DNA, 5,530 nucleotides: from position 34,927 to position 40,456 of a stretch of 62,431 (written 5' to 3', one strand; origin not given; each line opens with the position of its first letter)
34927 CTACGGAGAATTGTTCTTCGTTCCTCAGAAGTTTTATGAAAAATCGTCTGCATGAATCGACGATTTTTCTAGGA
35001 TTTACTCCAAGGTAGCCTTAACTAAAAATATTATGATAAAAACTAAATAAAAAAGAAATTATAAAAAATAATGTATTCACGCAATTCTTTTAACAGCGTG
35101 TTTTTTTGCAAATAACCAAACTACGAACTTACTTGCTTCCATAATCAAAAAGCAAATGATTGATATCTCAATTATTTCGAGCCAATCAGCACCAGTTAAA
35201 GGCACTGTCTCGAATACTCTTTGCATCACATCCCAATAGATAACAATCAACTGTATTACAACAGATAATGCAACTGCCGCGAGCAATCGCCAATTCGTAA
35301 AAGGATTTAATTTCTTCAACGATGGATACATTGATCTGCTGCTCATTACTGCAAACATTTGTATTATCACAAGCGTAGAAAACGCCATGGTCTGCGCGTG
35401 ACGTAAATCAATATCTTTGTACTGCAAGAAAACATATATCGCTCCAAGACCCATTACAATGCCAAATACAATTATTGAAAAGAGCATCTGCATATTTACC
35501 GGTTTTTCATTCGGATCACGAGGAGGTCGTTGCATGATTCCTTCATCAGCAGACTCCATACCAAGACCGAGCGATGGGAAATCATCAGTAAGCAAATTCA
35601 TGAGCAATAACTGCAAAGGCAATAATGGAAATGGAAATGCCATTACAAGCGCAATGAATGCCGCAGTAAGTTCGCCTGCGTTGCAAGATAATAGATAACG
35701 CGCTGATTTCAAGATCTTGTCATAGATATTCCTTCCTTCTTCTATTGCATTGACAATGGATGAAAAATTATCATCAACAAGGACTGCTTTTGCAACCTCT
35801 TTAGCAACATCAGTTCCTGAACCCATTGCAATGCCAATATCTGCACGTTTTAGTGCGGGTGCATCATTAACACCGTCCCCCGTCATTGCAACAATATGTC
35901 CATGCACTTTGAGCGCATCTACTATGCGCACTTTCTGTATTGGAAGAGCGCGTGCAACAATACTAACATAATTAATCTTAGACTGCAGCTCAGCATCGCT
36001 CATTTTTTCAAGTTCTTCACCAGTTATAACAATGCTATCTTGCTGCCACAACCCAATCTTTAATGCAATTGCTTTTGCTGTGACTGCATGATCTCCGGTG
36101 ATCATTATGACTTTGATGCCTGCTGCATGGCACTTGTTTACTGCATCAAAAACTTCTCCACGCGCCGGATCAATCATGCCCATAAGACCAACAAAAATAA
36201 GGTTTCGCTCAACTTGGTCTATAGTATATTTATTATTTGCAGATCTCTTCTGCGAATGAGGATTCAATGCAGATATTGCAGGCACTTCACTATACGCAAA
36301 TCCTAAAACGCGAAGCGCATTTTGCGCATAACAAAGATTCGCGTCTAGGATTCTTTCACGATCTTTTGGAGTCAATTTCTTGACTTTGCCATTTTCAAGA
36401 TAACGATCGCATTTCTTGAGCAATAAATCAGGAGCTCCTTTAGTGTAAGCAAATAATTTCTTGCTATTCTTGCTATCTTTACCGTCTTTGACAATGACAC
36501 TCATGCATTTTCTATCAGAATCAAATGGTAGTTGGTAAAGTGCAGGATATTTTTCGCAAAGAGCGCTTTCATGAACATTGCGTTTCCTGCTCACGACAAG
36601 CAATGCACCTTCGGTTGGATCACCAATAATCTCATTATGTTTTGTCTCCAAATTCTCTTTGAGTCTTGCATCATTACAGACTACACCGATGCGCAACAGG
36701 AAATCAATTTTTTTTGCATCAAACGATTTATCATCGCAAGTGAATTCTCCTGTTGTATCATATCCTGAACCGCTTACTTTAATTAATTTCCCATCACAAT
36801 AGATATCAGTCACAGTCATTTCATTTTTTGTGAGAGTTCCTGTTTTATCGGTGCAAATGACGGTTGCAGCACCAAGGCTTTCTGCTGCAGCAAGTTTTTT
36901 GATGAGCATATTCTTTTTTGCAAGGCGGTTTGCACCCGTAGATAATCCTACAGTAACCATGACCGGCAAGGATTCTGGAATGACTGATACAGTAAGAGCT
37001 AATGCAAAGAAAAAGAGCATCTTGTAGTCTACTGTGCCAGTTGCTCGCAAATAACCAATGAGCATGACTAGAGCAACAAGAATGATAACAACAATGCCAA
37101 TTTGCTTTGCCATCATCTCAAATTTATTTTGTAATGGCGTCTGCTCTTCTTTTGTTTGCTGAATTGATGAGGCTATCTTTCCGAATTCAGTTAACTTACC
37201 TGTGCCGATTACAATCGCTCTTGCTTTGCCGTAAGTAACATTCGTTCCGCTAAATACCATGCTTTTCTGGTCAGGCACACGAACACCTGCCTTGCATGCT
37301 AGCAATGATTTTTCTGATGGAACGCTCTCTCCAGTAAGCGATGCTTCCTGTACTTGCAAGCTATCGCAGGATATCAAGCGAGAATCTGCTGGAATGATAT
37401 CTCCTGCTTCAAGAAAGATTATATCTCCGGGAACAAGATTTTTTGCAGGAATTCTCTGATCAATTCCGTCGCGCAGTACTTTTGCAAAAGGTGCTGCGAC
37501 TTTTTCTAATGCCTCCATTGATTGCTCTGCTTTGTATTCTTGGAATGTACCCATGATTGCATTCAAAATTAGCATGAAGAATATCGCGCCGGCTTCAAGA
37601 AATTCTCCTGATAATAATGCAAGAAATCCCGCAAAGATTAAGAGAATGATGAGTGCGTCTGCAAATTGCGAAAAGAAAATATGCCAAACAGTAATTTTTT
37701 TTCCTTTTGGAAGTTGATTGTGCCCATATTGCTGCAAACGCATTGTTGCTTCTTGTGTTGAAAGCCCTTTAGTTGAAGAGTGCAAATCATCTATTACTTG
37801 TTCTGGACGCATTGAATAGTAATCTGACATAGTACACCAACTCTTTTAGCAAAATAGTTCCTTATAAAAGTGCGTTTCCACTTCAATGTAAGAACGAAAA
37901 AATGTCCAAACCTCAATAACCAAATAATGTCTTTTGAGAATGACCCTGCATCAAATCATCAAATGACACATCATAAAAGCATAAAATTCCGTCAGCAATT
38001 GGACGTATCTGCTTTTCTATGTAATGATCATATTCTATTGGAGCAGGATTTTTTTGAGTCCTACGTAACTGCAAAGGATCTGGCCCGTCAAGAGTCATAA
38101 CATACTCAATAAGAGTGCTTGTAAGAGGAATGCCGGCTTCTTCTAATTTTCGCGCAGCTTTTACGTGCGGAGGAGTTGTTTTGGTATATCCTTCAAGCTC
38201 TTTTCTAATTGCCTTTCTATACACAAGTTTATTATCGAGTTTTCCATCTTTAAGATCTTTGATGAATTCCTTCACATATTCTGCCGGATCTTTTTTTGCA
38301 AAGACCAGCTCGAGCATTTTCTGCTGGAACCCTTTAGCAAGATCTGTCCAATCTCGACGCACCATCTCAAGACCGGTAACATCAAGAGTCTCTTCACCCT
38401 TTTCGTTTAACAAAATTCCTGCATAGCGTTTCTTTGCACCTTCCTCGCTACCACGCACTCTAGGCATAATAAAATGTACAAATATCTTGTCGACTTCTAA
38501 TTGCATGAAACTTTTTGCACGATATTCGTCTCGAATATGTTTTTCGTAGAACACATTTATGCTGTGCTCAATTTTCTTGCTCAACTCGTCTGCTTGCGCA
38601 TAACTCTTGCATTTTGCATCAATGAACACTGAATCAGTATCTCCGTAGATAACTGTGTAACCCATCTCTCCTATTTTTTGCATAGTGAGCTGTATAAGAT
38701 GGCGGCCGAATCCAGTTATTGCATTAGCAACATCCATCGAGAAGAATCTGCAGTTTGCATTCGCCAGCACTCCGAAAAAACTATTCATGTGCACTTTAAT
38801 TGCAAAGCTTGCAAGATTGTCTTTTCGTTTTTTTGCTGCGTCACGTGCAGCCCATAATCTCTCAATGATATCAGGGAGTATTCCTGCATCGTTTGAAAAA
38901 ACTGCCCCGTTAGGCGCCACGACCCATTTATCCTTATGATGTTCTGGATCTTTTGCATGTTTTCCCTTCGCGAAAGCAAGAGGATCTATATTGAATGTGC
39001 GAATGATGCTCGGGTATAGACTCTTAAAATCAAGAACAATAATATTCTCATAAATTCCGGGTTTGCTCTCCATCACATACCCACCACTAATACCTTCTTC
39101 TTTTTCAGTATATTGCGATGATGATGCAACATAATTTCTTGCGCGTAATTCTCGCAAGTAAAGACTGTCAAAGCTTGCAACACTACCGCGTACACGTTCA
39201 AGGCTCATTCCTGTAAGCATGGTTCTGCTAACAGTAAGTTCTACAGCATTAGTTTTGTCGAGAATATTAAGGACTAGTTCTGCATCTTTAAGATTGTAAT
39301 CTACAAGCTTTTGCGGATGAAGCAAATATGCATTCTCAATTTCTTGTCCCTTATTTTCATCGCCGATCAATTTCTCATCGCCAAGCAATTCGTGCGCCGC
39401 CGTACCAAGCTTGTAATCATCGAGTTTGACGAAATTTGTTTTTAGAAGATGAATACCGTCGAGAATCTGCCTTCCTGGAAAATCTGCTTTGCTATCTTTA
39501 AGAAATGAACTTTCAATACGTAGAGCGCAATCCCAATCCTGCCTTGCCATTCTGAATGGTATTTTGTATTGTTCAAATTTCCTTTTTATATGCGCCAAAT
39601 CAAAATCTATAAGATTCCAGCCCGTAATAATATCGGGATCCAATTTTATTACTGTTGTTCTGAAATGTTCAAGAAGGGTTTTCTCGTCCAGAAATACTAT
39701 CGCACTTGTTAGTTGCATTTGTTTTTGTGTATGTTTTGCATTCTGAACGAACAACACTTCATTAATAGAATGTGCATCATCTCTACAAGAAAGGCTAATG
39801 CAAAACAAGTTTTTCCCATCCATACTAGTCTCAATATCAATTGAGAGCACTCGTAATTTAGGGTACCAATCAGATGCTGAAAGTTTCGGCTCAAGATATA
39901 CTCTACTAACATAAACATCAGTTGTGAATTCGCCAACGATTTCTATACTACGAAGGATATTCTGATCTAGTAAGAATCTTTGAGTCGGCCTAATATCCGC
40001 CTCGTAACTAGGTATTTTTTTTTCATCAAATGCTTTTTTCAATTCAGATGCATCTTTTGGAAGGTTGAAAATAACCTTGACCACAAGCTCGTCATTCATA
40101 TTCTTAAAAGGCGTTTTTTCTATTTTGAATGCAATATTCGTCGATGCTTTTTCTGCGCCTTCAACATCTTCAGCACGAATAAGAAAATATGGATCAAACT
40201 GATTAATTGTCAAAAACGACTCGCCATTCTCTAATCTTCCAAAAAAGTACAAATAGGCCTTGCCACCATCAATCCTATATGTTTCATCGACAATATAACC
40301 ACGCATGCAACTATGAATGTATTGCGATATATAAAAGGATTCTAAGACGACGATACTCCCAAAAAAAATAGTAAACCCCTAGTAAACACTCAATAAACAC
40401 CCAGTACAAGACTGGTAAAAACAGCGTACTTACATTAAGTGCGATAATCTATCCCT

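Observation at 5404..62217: Ten-copy family of covarying three-way-junction elements (CUU-bulged outer stem plus GAUUCAUGCA decaloop) that I cannot assign to any known RNA class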

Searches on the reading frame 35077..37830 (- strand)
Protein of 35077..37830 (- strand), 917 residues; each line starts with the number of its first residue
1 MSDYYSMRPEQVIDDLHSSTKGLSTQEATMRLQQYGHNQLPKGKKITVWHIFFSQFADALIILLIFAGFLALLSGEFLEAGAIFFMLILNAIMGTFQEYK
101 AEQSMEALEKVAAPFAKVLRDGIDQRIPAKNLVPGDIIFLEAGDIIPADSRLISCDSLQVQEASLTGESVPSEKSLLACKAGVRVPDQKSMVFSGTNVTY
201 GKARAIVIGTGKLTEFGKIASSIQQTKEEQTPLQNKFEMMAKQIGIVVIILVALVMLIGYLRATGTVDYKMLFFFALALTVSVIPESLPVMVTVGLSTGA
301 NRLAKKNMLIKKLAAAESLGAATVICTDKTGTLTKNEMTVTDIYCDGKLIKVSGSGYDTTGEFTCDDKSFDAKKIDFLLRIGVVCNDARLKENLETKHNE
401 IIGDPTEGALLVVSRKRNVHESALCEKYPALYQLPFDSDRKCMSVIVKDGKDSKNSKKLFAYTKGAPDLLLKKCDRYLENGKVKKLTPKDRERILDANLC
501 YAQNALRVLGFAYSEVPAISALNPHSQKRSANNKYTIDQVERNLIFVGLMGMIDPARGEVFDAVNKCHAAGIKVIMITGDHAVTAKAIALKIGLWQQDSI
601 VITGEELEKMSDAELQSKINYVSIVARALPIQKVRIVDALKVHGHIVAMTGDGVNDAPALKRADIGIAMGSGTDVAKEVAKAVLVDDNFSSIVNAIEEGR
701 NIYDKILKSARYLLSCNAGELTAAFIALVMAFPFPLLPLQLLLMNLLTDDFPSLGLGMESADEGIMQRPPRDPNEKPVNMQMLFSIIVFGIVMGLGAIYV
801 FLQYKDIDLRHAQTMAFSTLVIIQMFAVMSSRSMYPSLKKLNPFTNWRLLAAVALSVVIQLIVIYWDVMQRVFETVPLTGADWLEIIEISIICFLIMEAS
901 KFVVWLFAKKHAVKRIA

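Call 22: search_protein_families(library=pfam, proteins=[window:35077-37830:-], max_evalue=0.001)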
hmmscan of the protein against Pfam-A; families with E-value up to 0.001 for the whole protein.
window:35077-37830:- (917 aa): 7 families
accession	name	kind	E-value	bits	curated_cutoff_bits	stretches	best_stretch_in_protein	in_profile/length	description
PF00122.25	E1-E2_ATPase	-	9.5e-50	169.1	28.1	1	112-306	3-181/181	E1-E2 ATPase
PF00689.26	Cation_ATPase_C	-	3e-48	164.3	27.3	1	733-903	1-175/175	Cation transporting ATPase, C-terminus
PF13246.12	Cation_ATPase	-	6e-24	84.3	21.7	1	383-476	1-90/91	Cation transport ATPase (P-type)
PF00690.31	Cation_ATPase_N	-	4.7e-20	71.5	20.4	1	4-70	1-68/69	Cation transporter/ATPase, N-terminus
PF00702.32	Hydrolase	-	1e-17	65.6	26.4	1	547-664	88-191/191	haloacid dehalogenase-like hydrolase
PF08282.18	Hydrolase_3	-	3.9e-08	33.8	20.9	1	640-696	199-255/255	haloacid dehalogenase-like hydrolase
PF12710.13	HAD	-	0.00026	21.9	27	0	557-661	87-189/189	haloacid dehalogenase-like hydrolase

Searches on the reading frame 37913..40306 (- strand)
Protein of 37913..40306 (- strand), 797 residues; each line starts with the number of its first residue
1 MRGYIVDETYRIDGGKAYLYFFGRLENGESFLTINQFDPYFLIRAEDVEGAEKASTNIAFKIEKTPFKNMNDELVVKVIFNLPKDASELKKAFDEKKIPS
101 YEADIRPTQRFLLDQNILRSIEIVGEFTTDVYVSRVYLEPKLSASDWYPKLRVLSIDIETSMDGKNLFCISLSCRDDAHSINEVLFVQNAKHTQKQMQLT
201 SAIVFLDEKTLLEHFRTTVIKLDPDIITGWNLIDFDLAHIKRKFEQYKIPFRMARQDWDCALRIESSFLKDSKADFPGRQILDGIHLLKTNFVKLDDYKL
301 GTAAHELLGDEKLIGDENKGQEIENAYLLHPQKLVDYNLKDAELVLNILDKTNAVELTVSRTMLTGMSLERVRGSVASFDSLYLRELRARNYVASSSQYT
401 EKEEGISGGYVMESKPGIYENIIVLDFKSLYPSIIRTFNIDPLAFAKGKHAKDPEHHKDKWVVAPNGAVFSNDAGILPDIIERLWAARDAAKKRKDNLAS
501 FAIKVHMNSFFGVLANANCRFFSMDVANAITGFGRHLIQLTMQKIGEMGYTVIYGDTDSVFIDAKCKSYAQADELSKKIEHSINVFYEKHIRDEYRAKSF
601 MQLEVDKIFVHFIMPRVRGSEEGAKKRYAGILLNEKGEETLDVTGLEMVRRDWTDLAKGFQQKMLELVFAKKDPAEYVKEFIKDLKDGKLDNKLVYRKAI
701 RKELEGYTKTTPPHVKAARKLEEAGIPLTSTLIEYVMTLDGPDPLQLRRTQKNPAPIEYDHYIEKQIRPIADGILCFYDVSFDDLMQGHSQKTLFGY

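Call 22: search_protein_families(library=pfam, proteins=[window:37913-40306:-], max_evalue=0.001)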
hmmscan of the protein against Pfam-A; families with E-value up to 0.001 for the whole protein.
window:37913-40306:- (797 aa): 3 families
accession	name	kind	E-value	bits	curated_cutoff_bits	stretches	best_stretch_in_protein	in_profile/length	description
PF00136.26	DNA_pol_B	-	4.9e-54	184.3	23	1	380-769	16-445/453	DNA polymerase family B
PF03104.25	DNA_pol_B_exo1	-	3.4e-20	72.9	23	1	100-301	3-240/242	DNA polymerase family B, exonuclease domain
PF03175.18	DNA_pol_B_2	-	1e-07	31.7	25.8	1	378-453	185-265/468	DNA polymerase type B, organellar and viral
